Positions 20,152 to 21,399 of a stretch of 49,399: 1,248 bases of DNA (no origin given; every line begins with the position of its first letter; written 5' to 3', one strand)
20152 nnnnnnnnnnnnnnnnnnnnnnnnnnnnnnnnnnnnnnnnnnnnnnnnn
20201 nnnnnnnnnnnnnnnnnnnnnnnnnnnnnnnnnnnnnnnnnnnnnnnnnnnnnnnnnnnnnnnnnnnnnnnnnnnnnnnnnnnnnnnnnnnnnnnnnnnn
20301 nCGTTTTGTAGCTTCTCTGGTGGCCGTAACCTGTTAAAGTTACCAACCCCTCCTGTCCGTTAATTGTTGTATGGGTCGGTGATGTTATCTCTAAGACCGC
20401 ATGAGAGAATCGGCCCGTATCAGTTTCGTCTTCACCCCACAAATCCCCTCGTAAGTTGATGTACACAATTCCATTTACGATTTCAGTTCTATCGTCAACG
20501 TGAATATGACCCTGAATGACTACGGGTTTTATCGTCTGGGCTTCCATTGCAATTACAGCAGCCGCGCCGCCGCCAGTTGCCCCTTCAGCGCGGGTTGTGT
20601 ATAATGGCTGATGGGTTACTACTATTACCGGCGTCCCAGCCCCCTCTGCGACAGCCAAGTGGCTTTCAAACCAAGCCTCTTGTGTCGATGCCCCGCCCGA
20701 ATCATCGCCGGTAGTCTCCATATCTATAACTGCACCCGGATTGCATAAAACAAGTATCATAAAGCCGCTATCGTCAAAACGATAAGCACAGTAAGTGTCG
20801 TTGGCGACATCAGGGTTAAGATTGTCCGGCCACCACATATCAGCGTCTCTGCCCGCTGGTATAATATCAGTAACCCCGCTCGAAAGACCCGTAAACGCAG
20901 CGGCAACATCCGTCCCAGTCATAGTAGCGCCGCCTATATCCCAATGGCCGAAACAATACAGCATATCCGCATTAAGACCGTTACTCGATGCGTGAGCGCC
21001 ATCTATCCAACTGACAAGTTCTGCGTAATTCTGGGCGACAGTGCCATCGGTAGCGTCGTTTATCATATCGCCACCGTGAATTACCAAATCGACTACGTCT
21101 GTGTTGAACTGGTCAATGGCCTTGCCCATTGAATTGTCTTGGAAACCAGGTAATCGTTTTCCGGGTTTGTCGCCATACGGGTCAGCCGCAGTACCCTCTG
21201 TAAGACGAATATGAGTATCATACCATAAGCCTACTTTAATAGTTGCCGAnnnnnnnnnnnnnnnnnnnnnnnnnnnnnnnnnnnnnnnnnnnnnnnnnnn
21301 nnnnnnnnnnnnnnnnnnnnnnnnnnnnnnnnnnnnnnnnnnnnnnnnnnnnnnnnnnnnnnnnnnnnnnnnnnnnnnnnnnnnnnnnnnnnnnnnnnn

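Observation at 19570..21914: Two exported proteins, one a lipoprotein-type metallophosphoesterase-LamG fusion, encoded inside the head module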

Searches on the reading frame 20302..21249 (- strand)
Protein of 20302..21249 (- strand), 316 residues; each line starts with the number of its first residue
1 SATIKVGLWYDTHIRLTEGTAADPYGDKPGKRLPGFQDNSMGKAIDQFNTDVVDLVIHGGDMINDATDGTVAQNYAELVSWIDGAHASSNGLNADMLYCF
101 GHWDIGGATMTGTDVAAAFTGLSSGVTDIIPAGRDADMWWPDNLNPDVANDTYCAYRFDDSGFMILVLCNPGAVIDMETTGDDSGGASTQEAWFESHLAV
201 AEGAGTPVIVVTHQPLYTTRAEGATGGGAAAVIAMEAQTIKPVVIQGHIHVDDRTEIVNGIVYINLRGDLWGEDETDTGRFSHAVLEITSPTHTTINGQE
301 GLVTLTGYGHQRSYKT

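Call 64: find_homologous_proteins(query=A5, max_evalue=0.001)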
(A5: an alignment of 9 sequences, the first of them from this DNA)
Query A5 (9 sequences) (316 aa, profile of the alignment): 4 proteins with E <= 0.001 among 8000 candidates.
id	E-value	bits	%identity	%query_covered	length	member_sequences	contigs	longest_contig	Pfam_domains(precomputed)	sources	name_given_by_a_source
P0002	1.5e-136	473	71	99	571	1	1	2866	PF13385.14,PF00149.34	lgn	-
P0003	3.1e-130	452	62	98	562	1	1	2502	PF13385.14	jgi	jgi:hypothetical protein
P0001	1.4e-120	420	100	87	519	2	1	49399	PF13385.14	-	-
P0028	9.6e-50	188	33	100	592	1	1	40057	PF13385.14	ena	-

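Call 66: find_encoding_contigs(protein=P0028, flank=8000, max_places=2)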
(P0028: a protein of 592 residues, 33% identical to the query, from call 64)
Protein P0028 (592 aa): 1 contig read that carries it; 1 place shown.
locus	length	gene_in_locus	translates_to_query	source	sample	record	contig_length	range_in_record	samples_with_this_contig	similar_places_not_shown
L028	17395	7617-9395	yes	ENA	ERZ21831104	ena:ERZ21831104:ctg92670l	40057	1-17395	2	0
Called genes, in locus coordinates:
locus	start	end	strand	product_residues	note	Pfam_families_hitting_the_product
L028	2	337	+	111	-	?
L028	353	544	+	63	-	PF24043:DUF7352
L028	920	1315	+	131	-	-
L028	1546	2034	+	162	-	-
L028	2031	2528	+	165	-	-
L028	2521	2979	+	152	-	PF12728:HTH_17, PF13384:HTH_23 (faint), PF13518:HTH_28 (faint), PF13551:HTH_29 (faint)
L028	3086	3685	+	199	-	PF00665:rve (weak), PF02914:DDE_2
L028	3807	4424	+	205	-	PF09299:Mu-transpos_C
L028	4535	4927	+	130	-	PF13560:HTH_31 (weak), PF01381:HTH_3 (weak)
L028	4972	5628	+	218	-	-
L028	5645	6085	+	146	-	PF06252:GemA (weak)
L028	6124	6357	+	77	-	-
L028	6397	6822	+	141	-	PF07352:Phage_Mu_Gam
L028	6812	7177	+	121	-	-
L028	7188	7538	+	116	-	-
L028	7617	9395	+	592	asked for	PF13385:Laminin_G_3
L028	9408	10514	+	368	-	-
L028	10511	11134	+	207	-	-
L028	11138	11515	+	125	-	-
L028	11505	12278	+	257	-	-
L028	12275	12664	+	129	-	-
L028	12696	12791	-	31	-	-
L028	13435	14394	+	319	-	-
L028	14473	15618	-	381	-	-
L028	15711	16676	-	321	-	PF08003:Methyltransf_9, PF13489:Methyltransf_23, PF13847:Methyltransf_31, PF08241:Methyltransf_11 (weak), PF08242:Methyltransf_12 (weak), PF13649:Methyltransf_25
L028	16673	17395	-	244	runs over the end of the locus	PF00891:Methyltransf_2 (weak), PF08241:Methyltransf_11, PF08242:Methyltransf_12, PF13649:Methyltransf_25, PF13847:Methyltransf_31 (weak)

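Call 68: search_protein_families(library=pfam, proteins=[L028:9399-10514:+], max_evalue=0.01)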
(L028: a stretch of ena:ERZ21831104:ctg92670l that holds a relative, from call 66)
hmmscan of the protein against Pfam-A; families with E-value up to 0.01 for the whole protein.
L028:9399-10514:+ (371 aa): 0 families

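Call 71: search_protein_representatives(protein=window:20302-21249:-)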
Query: 316 residues. Proteins with E-value up to 0.001 (for the whole library): 50; up to 1e-10: 35; up to 1e-30: 23. The best 50 are listed.
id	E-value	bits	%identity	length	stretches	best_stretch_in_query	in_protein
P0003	1.6e-112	392.2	63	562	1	3-313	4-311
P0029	2.7e-78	279.7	51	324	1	11-313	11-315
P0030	2.1e-64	234.1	45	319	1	21-313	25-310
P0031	5.6e-63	229.4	43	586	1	2-313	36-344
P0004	6.2e-63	229.2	45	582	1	2-313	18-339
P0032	7.3e-58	212.6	44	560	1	2-316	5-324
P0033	6.7e-57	209.4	41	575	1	2-315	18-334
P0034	3.4e-55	203.8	42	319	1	2-313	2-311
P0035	1.4e-54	201.7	41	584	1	3-314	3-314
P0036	3.3e-54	200.6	40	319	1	4-289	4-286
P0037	1.8e-48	181.7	40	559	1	5-314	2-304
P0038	1.2e-47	179.0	43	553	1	2-293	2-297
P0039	1.3e-45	172.3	38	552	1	2-312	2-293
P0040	1.3e-45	172.3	45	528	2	159-313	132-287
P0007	3.6e-44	167.6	44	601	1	3-313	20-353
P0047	1.5e-34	135.9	38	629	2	105-315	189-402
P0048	1.0e-30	123.4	36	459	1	6-313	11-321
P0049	8.0e-29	117.2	37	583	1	2-314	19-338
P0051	2.2e-28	115.7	34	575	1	11-313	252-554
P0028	4.5e-27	111.4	37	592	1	1-314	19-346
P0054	3.0e-26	108.7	37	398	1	20-313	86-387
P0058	2.1e-17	79.6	35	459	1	40-291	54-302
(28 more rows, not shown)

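Call 74: search_protein_families(library=pfam, proteins=[P0048, P0051, P0054, P0058, P0047, P0034, P0029, P0033, P0049], max_evalue=0.01)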
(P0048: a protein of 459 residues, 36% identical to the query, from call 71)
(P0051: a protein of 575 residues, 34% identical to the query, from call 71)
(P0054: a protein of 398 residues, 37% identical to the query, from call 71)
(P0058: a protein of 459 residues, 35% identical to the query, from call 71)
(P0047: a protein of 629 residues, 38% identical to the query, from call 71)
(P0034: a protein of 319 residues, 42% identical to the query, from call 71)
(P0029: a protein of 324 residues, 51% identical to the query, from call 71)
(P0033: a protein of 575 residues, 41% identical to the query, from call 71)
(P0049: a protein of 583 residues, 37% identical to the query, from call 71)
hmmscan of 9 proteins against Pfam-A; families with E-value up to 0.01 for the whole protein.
P0048 (459 aa): 1 family
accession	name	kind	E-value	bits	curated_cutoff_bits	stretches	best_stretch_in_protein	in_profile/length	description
PF00149.33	Metallophos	-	2.7e-08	34.9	21.5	1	49-266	17-190/191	Calcineurin-like phosphoesterase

P0051 (575 aa): 0 families

P0054 (398 aa): 1 family
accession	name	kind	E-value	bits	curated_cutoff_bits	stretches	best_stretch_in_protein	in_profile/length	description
PF00149.33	Metallophos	-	0.00016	22.6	21.5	1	122-325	30-190/191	Calcineurin-like phosphoesterase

P0058 (459 aa): 1 family
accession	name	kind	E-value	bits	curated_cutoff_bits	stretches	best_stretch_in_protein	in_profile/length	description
PF00149.33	Metallophos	-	7e-11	43.4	21.5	1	51-262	14-190/191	Calcineurin-like phosphoesterase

P0047 (629 aa): 2 families
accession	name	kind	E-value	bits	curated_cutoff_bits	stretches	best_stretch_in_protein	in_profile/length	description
PF13385.13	Laminin_G_3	-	1e-15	58.6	27.6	1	465-601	16-151/151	Concanavalin A-like lectin/glucanases superfamily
PF02210.31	Laminin_G_2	-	0.0002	22.3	22.9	1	474-590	1-123/126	Laminin G domain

P0034 (319 aa): 0 families

P0029 (324 aa): 0 families

P0033 (575 aa): 2 families
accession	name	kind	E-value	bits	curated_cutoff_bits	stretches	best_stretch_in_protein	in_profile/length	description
PF13385.13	Laminin_G_3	-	4.8e-17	62.9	27.6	1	388-544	1-151/151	Concanavalin A-like lectin/glucanases superfamily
PF00149.33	Metallophos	-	1.3e-07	32.7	21.5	1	20-270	1-190/191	Calcineurin-like phosphoesterase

P0049 (583 aa): 3 families
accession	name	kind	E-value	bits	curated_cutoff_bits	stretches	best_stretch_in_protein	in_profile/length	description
PF13385.13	Laminin_G_3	-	4.2e-19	69.6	27.6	1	417-557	18-151/151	Concanavalin A-like lectin/glucanases superfamily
PF00149.33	Metallophos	-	4.1e-12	47.4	21.5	1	21-272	1-189/191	Calcineurin-like phosphoesterase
PF02210.31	Laminin_G_2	-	0.0083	17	22.9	0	467-546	39-123/126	Laminin G domain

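Call 85: search_protein_families(library=padloc, proteins=[L028:9399-10514:+], max_evalue=0.01)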
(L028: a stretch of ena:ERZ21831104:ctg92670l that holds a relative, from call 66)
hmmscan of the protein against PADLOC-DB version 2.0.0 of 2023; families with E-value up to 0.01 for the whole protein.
L028:9399-10514:+ (371 aa): 0 families

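Call 88: find_related_loci(query=A6, collection=viral_contigs, flank=5000)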
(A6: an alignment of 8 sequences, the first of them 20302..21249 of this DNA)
Query A6 (316 aa) in viral_contigs; peptide patterns used: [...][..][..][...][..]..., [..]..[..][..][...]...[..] (x = any residue, [..] = any of these).
42 stretches matched a pattern, but none encodes a relative of the query by tblastn (E <= 1e-3).

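Call 89: find_related_loci(query=A6, collection=metagenome_contigs, flank=5000)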
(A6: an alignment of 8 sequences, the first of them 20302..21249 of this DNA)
Query A6 (316 aa) in metagenome_contigs; peptide patterns used: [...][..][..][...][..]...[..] (x = any residue, [..] = any of these).
29 stretches matched a pattern; 3 encode a relative of the query (tblastn E <= 1e-3); 3 distinct loci.
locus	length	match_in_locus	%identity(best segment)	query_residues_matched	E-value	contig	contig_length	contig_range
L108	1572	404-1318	48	11-313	8e-87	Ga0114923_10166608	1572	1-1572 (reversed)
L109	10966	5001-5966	41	2-313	2e-66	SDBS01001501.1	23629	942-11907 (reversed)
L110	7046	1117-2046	40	2-313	2e-62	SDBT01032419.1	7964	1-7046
